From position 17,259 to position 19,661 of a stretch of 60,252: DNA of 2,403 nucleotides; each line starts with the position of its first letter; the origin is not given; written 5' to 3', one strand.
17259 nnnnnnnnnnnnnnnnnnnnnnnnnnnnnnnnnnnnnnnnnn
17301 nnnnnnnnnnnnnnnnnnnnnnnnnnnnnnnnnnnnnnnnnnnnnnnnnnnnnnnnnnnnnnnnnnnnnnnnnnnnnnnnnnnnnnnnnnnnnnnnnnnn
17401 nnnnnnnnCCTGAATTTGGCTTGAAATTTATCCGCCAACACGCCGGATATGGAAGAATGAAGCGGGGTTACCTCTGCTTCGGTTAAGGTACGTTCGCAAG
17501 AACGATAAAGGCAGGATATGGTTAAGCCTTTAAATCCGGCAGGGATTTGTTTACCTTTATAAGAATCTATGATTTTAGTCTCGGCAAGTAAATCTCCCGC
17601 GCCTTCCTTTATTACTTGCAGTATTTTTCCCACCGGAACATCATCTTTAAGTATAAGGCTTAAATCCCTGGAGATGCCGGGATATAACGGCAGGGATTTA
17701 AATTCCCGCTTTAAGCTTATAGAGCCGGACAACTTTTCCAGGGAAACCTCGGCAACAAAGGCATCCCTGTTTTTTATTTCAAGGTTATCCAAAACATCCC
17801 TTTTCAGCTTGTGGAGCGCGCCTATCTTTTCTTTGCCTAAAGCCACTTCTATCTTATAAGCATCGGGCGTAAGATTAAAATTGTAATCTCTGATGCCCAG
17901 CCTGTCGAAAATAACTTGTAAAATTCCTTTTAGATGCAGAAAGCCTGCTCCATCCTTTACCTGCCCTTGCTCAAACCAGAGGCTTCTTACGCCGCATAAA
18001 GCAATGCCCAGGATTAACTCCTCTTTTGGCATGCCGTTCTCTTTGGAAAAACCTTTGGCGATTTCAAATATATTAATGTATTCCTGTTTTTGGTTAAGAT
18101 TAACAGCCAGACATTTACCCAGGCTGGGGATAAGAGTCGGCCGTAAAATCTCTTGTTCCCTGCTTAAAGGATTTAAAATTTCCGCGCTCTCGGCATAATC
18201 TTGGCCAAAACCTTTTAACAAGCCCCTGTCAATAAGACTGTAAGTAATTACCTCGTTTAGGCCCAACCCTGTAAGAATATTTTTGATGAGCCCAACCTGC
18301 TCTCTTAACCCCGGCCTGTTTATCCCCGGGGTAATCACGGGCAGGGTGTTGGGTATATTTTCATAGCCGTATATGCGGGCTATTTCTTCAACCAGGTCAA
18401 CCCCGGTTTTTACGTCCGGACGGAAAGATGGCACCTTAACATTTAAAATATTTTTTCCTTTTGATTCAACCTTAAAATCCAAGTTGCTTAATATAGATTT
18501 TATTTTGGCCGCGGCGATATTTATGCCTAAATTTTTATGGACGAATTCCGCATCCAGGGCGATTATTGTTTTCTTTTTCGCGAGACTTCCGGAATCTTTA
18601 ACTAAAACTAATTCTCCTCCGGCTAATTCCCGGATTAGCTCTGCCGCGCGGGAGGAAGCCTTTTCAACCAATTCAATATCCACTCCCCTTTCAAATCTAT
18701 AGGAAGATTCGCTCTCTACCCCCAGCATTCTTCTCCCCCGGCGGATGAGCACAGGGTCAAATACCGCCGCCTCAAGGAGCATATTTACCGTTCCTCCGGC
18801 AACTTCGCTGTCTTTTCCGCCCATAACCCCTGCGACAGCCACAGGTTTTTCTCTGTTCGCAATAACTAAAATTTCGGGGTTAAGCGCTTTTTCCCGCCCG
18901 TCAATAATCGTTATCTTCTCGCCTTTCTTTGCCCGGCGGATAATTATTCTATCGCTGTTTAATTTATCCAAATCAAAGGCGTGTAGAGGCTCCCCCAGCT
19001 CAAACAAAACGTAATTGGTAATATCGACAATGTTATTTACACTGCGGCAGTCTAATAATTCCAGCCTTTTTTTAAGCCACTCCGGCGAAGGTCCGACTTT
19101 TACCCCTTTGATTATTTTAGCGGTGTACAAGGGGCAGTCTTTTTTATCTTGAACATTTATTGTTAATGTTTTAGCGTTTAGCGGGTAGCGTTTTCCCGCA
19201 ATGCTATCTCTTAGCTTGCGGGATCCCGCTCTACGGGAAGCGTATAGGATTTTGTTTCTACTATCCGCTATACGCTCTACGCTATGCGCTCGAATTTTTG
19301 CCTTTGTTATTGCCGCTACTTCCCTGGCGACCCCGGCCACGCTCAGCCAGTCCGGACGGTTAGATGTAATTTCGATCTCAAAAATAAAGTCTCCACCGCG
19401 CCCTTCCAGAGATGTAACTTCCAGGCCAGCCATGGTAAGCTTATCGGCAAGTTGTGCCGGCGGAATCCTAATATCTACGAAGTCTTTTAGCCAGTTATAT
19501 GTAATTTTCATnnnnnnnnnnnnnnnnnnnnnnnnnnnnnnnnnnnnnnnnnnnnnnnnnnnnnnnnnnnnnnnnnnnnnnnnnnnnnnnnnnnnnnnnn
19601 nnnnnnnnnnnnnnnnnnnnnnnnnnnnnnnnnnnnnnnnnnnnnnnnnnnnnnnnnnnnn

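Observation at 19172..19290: Composite repeat (heptamer arms plus double-hairpin core) embedded in frame in pheT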

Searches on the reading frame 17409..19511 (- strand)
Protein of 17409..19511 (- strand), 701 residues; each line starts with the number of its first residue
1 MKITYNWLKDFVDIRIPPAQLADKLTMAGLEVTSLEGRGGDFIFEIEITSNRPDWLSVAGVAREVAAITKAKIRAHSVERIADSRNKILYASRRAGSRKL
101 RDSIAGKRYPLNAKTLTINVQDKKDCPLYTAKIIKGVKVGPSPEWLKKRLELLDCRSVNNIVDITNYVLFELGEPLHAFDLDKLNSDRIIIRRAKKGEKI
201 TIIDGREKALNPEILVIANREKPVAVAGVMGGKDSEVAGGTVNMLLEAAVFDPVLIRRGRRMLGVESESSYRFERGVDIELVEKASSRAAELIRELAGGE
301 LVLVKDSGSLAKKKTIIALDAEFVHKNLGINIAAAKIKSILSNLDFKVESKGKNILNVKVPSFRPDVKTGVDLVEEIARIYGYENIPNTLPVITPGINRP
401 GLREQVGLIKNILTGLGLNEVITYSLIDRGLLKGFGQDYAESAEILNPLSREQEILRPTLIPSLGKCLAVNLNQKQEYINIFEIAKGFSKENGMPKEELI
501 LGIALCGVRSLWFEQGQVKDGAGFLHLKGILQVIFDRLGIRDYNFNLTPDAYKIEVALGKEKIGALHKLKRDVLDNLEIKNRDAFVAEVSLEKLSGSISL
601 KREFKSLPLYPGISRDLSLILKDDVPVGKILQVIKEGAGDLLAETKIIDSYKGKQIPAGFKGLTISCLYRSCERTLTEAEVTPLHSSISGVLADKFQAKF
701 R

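Call 15: find_homologous_proteins(query=window:17409-19511:-, max_evalue=1e-30)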
Query window:17409-19511:- (701 aa): 7999 proteins with E <= 1e-30 among 8000 candidates; the best 120 are listed.
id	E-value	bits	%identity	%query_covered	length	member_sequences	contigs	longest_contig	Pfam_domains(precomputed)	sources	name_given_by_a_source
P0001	0.0e+0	1530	100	100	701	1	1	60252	PF03483.23,PF03147.20,PF03484.22,PF17759.7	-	-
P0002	0.0e+0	1235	82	100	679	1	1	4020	PF03483.23,PF03147.20,PF03484.22,PF17759.7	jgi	jgi:phenylalanyl-tRNA synthetase beta chain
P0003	1.2e-269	914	61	100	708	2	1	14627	PF03483.23,PF03147.20,PF03484.22,PF17759.7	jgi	-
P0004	2.0e-263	894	60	100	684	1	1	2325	PF03483.23,PF03147.20,PF03484.22,PF17759.7,PF18262.8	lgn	-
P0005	2.9e-263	893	61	100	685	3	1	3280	PF03483.23,PF03147.20,PF03484.22,PF17759.7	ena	-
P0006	5.5e-263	892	60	100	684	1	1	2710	PF03483.23,PF03147.20,PF03484.22,PF17759.7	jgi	-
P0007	1.5e-262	891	60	100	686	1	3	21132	PF03483.23,PF03147.20,PF03484.22,PF17759.7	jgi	jgi:phenylalanyl-tRNA synthetase beta chain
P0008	1.9e-261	887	60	100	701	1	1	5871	PF03483.23,PF03147.20,PF03484.22,PF17759.7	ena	-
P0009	1.2e-260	885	58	100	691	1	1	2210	PF03483.23,PF03147.20,PF03484.22,PF17759.7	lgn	-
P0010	1.6e-260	884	58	100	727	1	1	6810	PF03483.23,PF03147.20,PF03484.22,PF17759.7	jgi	-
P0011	9.7e-260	882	59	100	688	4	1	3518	PF03483.23,PF03147.20,PF03484.22,PF17759.7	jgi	jgi:phenylalanyl-tRNA synthetase beta chain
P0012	1.1e-259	881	60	100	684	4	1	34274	PF03483.23,PF03147.20,PF03484.22,PF17759.7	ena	-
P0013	1.1e-259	881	60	100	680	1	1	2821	PF03483.23,PF03147.20,PF03484.22,PF17759.7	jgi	-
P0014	5.4e-259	879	59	100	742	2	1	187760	PF03483.23,PF03147.20,PF03484.22,PF17759.7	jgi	-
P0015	3.9e-258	876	60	100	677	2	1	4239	PF03483.23,PF03147.20,PF03484.22,PF17759.7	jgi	-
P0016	1.3e-257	875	60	100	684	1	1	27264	PF03483.23,PF03147.20,PF03484.22,PF17759.7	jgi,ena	-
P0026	1.0e-255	868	59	100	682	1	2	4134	PF03483.23,PF03147.20,PF03484.22,PF17759.7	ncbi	-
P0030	4.7e-254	863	59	100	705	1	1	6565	PF03483.23,PF03147.20,PF03484.22,PF17759.7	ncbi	-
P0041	5.0e-251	853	57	100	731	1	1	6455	PF03483.23,PF03147.20,PF03484.22,PF17759.7,PF18262.8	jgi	jgi:phenylalanyl-tRNA synthetase beta chain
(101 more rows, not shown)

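Call 24: find_related_loci(query=A1, collection=genome_contigs, flank=10000)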
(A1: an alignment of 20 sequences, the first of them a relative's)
Query A1 (701 aa) in genome_contigs; peptide patterns used: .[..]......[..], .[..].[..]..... (x = any residue, [..] = any of these).
600 stretches matched a pattern (row limit reached: there are more); 595 encode a relative of the query (tblastn E <= 1e-3); the best 80 are kept; 80 distinct loci.
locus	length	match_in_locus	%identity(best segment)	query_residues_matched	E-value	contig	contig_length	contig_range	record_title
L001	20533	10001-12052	53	1-701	0e+0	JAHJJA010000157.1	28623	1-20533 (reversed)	MAG: Candidatus Omnitrophota bacterium isolate Modern_marine_rock_biofilm.mb.15 Modern_marine_rock.mb.15_k141_826022, wh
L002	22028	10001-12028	52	1-701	0e+0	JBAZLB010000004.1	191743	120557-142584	MAG: Candidatus Omnitrophota bacterium isolate SO_2017_LW4_158 scaffold_229_c1_LW137-91_2017, whole genome shotgun seque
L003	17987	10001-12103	49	1-701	0e+0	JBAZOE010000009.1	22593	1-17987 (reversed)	MAG: Candidatus Omnitrophota bacterium isolate SO_2017_LW4_87 scaffold_4626_c1_LW137-91_2017, whole genome shotgun seque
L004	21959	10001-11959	51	1-701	0e+0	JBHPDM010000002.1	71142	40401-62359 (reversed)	Candidatus Omnitrophota bacterium isolate SAG AM-311-A19 NODE_2_length_71142_cov_31.261342, whole genome shotgun sequenc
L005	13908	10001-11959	51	1-701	0e+0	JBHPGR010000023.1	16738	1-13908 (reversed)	Candidatus Omnitrophota bacterium isolate SAG AM-311-N03 NODE_23_length_16738_cov_29.110232, whole genome shotgun sequen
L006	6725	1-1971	50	18-701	0e+0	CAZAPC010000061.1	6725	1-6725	MAG TPA_asm: uncultured Planctomycetales bacterium isolate SRP098346_co1_103 genome assembly, contig: NODE_16073_length_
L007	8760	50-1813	53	111-701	0e+0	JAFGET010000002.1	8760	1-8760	MAG: Candidatus Omnitrophota bacterium isolate Zod_Metabat.1253 k87_115604, whole genome shotgun sequence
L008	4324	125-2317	42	1-701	2e-170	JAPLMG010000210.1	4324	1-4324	MAG: Candidatus Omnitrophota bacterium isolate LacPavin_0920_SED3_MAG_48_12 LacPavin_0920_SED3_scaffold_2275488, whole g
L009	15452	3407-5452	43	1-701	3e-163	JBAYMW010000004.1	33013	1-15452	MAG: Candidatus Omnitrophota bacterium isolate SO_2016_LW1_5 scaffold01101_LW64-88_2016, whole genome shotgun sequence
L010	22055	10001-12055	41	1-701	4e-161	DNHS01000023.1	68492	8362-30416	MAG TPA_asm: Candidatus Omnitrophota bacterium isolate UBA10183 contig_16254, whole genome shotgun sequence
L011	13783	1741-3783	41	1-701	2e-160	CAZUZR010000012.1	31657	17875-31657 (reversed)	MAG TPA_asm: uncultured Planctomycetia bacterium isolate binchicken_co266_232 genome assembly, contig: NODE_2413_length_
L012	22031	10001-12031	41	1-701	2e-159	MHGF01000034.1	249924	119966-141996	MAG: Omnitrophica WOR_2 bacterium GWF2_43_52 gwf2_scaffold_449, whole genome shotgun sequence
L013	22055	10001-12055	41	1-701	6e-158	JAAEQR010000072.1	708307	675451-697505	MAG: PVC group bacterium isolate Gpa_23 GpaG_CONTIG951873, whole genome shotgun sequence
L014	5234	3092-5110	42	1-698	6e-159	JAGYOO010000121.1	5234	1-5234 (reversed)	MAG: Candidatus Omnitrophota bacterium isolate M55B170 121, whole genome shotgun sequence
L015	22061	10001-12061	40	1-701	4e-156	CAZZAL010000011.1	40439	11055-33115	MAG TPA_asm: uncultured Planctomycetia bacterium isolate SRP077602_co2_386 genome assembly, contig: NODE_1479_length_404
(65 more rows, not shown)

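Call 26: find_related_loci(query=P0001, collection=metagenome_contigs, flank=10000)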
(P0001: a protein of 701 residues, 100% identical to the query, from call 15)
Query P0001 (701 aa) in metagenome_contigs; peptide patterns used: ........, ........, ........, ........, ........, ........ (x = any residue, [..] = any of these).
206 stretches matched a pattern; 135 encode a relative of the query (tblastn E <= 1e-3); the best 80 are kept; 80 distinct loci.
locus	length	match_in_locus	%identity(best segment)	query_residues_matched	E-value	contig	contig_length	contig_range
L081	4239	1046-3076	60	1-701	0e+0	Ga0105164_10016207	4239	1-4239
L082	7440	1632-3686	57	1-701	0e+0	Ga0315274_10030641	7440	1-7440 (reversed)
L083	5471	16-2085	57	1-701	0e+0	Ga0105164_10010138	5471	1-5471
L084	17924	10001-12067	56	1-701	0e+0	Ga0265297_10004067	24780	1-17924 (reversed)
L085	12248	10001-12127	54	1-701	0e+0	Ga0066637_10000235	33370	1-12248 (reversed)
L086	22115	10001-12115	55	1-701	0e+0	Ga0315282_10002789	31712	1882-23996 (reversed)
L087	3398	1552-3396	59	1-641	0e+0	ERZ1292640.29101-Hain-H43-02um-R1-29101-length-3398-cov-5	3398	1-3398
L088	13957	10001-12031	54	1-701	0e+0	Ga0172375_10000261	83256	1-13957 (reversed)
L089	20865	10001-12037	54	1-701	0e+0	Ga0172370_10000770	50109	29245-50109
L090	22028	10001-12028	53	1-701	0e+0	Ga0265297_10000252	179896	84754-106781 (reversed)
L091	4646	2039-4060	53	1-701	0e+0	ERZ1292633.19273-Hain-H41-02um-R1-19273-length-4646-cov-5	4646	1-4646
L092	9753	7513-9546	52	1-701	0e+0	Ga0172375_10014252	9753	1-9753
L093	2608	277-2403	51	1-701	0e+0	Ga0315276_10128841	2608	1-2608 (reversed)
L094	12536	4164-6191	54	1-701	0e+0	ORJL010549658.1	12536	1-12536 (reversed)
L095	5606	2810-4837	52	1-701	0e+0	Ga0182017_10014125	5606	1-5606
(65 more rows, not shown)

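Call 31: find_encoding_contigs(protein=P0002, flank=10000, max_places=3)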
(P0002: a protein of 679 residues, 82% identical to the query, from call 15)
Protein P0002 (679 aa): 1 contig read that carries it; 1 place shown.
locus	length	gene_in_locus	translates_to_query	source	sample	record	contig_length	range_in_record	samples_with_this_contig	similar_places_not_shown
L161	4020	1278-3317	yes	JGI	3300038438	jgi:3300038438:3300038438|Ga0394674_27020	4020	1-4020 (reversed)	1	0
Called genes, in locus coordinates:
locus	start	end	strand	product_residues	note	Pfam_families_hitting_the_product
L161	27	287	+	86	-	-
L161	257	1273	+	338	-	PF02912:Phe_tRNA-synt_N, PF01409:tRNA-synt_2d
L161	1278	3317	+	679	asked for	PF03483:B3_4, PF03484:B5, PF17759:tRNA_synthFbeta, PF03147:FDX-ACB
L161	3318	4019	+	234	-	?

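Call 51: find_encoding_contigs(protein=P0003, flank=10000, max_places=2)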
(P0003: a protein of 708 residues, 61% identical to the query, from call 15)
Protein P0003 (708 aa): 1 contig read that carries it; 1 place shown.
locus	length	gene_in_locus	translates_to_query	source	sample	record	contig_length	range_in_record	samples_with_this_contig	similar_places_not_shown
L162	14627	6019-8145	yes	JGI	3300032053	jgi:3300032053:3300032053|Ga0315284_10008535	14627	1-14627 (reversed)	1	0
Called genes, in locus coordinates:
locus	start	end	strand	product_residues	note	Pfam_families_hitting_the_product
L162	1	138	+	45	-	?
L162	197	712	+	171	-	PF05198:IF3_N, PF00707:IF3_C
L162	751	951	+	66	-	PF01632:Ribosomal_L35p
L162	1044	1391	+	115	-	PF00453:Ribosomal_L20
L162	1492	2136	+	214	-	PF02254:TrkA_N, PF02080:TrkA_C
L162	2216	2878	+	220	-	PF02254:TrkA_N, PF02080:TrkA_C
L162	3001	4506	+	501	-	PF02386:TrkH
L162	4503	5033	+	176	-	-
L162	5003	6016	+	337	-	PF02912:Phe_tRNA-synt_N, PF01409:tRNA-synt_2d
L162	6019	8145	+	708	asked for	PF03483:B3_4, PF03484:B5, PF17759:tRNA_synthFbeta, PF03147:FDX-ACB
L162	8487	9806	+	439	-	PF05496:RuvB_N, PF13191:AAA_16 (faint), PF01078:Mg_chelatase (faint), PF00004:AAA, PF07728:AAA_5, PF13173:AAA_14 (weak), PF16193:AAA_assoc_2, PF12002:MgsA_C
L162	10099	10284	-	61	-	-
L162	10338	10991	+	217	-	PF12225:DUF5981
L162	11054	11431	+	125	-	PF01592:NifU_N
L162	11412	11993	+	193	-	PF01812:5-FTHF_cyc-lig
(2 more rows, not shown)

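Call 52: find_encoding_contigs(protein=P0026, flank=10000, max_places=2)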
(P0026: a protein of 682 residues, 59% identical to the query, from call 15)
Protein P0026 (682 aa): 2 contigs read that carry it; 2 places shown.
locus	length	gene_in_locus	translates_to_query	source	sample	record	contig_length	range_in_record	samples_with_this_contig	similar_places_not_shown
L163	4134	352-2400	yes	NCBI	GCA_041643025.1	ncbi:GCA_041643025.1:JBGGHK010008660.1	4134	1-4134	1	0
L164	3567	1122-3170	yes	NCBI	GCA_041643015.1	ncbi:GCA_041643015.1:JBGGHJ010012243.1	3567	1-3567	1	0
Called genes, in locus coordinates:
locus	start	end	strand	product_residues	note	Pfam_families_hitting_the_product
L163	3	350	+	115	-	?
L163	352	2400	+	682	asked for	PF03483:B3_4, PF03484:B5, PF17759:tRNA_synthFbeta, PF03147:FDX-ACB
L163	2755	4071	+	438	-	PF01078:Mg_chelatase (faint), PF05496:RuvB_N, PF13191:AAA_16 (faint), PF00004:AAA, PF07728:AAA_5, PF13173:AAA_14 (weak), PF16193:AAA_assoc_2, PF12002:MgsA_C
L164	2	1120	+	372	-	?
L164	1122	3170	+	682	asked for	PF03483:B3_4, PF03484:B5, PF17759:tRNA_synthFbeta, PF03147:FDX-ACB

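Call 59: find_encoding_contigs(protein=P0010, flank=10000, max_places=1)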
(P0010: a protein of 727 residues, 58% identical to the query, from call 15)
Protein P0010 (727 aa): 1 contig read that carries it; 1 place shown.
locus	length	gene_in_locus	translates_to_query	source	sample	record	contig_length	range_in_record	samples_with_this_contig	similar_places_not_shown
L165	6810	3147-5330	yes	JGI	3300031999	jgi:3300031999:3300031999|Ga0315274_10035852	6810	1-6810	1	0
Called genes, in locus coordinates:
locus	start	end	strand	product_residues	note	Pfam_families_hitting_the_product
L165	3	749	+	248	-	?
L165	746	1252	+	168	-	-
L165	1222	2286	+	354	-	PF02912:Phe_tRNA-synt_N, PF01409:tRNA-synt_2d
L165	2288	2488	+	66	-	-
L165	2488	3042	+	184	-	PF09970:DUF2204 (weak), PF19502:DUF6036 (weak), PF08843:AbiEii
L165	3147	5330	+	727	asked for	PF03483:B3_4, PF03484:B5, PF17759:tRNA_synthFbeta, PF03147:FDX-ACB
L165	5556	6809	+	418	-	?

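Call 60: find_encoding_contigs(protein=P0041, flank=10000, max_places=1)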
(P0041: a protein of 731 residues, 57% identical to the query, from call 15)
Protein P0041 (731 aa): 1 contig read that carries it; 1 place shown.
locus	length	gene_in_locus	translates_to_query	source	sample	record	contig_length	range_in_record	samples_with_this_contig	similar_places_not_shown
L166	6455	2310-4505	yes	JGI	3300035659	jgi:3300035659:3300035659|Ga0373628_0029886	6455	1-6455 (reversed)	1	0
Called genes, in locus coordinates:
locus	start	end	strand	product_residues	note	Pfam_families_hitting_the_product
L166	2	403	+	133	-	?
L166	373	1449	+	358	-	PF02912:Phe_tRNA-synt_N, PF01409:tRNA-synt_2d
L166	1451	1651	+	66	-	-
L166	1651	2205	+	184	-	PF09970:DUF2204 (weak), PF19502:DUF6036 (weak), PF08843:AbiEii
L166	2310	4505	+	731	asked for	PF18262:PhetRS_B1 (faint), PF03483:B3_4, PF03484:B5, PF17759:tRNA_synthFbeta, PF03147:FDX-ACB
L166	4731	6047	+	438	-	PF05496:RuvB_N, PF13191:AAA_16 (faint), PF01078:Mg_chelatase (faint), PF00004:AAA, PF07728:AAA_5, PF13173:AAA_14 (weak), PF16193:AAA_assoc_2, PF12002:MgsA_C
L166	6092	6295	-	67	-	-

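Call 61: find_encoding_contigs(protein=P0012, flank=10000, max_places=1)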
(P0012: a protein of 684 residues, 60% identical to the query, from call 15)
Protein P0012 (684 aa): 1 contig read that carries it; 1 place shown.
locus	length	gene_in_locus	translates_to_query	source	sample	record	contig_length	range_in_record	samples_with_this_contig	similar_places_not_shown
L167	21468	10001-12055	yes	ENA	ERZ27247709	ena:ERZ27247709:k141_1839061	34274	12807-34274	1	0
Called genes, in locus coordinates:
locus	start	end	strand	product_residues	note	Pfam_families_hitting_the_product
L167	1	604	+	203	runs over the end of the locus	PF00625:Guanylate_kin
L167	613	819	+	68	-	PF01192:RNA_pol_Rpb6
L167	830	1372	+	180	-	PF02441:Flavoprotein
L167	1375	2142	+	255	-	PF14528:LAGLIDADG_3 (weak)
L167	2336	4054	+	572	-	PF07973:tRNA_SAD, PF00587:tRNA-synt_2b, PF03129:HGTP_anticodon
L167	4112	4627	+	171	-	PF05198:IF3_N, PF00707:IF3_C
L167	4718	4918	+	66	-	PF01632:Ribosomal_L35p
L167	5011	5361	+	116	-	PF00453:Ribosomal_L20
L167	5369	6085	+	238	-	-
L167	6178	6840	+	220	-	PF02254:TrkA_N, PF02080:TrkA_C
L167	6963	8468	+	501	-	PF02386:TrkH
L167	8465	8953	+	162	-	-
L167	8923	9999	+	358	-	PF02912:Phe_tRNA-synt_N, PF01409:tRNA-synt_2d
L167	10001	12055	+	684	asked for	PF03483:B3_4, PF03484:B5, PF17759:tRNA_synthFbeta, PF03147:FDX-ACB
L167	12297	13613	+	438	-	PF05496:RuvB_N, PF13191:AAA_16 (faint), PF00004:AAA, PF07728:AAA_5, PF13173:AAA_14 (weak), PF16193:AAA_assoc_2, PF12002:MgsA_C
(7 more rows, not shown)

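Call 62: find_encoding_contigs(protein=P0030, flank=10000, max_places=1)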
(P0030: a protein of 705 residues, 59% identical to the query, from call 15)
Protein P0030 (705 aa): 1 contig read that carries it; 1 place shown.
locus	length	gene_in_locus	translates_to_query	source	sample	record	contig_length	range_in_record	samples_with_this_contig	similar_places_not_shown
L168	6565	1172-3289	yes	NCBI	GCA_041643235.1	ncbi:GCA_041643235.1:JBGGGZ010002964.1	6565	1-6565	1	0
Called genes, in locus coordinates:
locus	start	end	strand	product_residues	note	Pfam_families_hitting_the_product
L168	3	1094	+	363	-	?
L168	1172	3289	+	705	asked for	PF03483:B3_4, PF03484:B5, PF17759:tRNA_synthFbeta, PF03147:FDX-ACB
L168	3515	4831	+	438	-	PF05496:RuvB_N, PF13191:AAA_16 (faint), PF00004:AAA, PF07728:AAA_5, PF13173:AAA_14 (weak), PF16193:AAA_assoc_2, PF12002:MgsA_C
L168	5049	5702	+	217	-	PF12225:DUF5981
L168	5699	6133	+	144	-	PF01592:NifU_N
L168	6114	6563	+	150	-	?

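Call 63: find_encoding_contigs(protein=P0016, flank=10000, max_places=1)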
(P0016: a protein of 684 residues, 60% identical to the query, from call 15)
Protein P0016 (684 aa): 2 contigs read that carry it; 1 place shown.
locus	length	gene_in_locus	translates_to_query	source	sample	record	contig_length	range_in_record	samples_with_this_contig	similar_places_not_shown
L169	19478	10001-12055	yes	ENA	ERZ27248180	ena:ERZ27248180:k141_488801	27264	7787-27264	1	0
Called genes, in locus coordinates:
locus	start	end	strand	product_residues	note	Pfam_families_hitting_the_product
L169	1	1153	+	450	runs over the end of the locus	PF01555:N6_N4_Mtase, PF00565:SNase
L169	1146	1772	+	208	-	PF09568:RE_MjaI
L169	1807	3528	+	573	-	PF07973:tRNA_SAD, PF00587:tRNA-synt_2b, PF03129:HGTP_anticodon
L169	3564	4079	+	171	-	PF05198:IF3_N, PF00707:IF3_C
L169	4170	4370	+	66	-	PF01632:Ribosomal_L35p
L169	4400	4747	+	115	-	PF00453:Ribosomal_L20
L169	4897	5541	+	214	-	PF02254:TrkA_N, PF02080:TrkA_C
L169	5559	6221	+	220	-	PF02254:TrkA_N, PF02080:TrkA_C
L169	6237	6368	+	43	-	-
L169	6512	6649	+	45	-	-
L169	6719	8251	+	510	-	PF02386:TrkH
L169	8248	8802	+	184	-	-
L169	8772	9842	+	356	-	PF02912:Phe_tRNA-synt_N, PF01409:tRNA-synt_2d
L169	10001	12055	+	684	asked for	PF03483:B3_4, PF03484:B5, PF17759:tRNA_synthFbeta, PF03147:FDX-ACB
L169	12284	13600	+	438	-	PF01078:Mg_chelatase (faint), PF05496:RuvB_N, PF13191:AAA_16 (faint), PF00004:AAA, PF07728:AAA_5, PF13173:AAA_14 (weak), PF16193:AAA_assoc_2, PF12002:MgsA_C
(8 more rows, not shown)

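Call 65: predict_structure(alignment_id=A1)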
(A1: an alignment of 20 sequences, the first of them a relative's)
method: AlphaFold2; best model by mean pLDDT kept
length: 701 residues; sequences in the alignment: 20
mean_pLDDT: 51.8   pTM: 0.25
mean pLDDT of the five models: 51.8, 47.6, 47.4, 47.3, 46.2
residues with pLDDT >= 90: 9; 70-90: 186; 50-70: 138; < 50: 368
segments of 3 or more residues with pLDDT < 50: 50-53, 75-116, 126-184, 202-206, 228-250, 265-313, 382-526, 537-539, 574-608
pLDDT, mean of each block of 10 residues (from residue 1): 74 79 71 63 67 49 68 48 37 40 32 44 47 26 33 28 23 32 54 72 53 66 55 27 31 55 45 34 45 40 26 67 76 83 82 82 67 70 33 27 45 36 25 36 25 25 29 27 32 33 29 30 47 52 72 66 56 44 33 29 37 87 86 86 88 80 89 76 88 86 68
secondary structure, 60 per line:
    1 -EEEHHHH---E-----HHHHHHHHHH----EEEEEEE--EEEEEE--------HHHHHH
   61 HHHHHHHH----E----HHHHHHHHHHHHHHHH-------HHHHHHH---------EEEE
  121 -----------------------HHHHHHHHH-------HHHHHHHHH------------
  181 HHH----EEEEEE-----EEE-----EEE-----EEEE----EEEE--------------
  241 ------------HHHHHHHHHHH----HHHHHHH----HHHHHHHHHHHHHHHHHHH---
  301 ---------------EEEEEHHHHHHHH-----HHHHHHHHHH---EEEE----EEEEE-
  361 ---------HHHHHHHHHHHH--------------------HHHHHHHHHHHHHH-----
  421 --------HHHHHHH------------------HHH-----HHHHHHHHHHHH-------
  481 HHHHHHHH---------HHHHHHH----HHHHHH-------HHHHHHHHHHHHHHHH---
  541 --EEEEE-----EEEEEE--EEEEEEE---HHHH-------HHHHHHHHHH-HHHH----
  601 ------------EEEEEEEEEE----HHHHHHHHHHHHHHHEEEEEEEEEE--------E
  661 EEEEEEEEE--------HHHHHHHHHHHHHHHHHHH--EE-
elements in order (helices of 4 or more, strands of 3 or more residues): E2-4 H5-8 H18-27 E32-38 E41-46 H55-68 H78-93 H101-107 E117-120 H144-152 H160-168 E188-193 E199-201 E207-209 E215-218 E223-226 H253-263 H268-274 H279-297 E316-320 H321-328 H334-343 E347-350 E355-359 H370-381 H402-415 H429-435 H462-473 H481-488 H498-504 H509-514 H522-537 E543-547 E553-558 E561-567 H571-574 H582-591 H593-596 E613-622 H627-641 E642-651 E660-669 H678-696
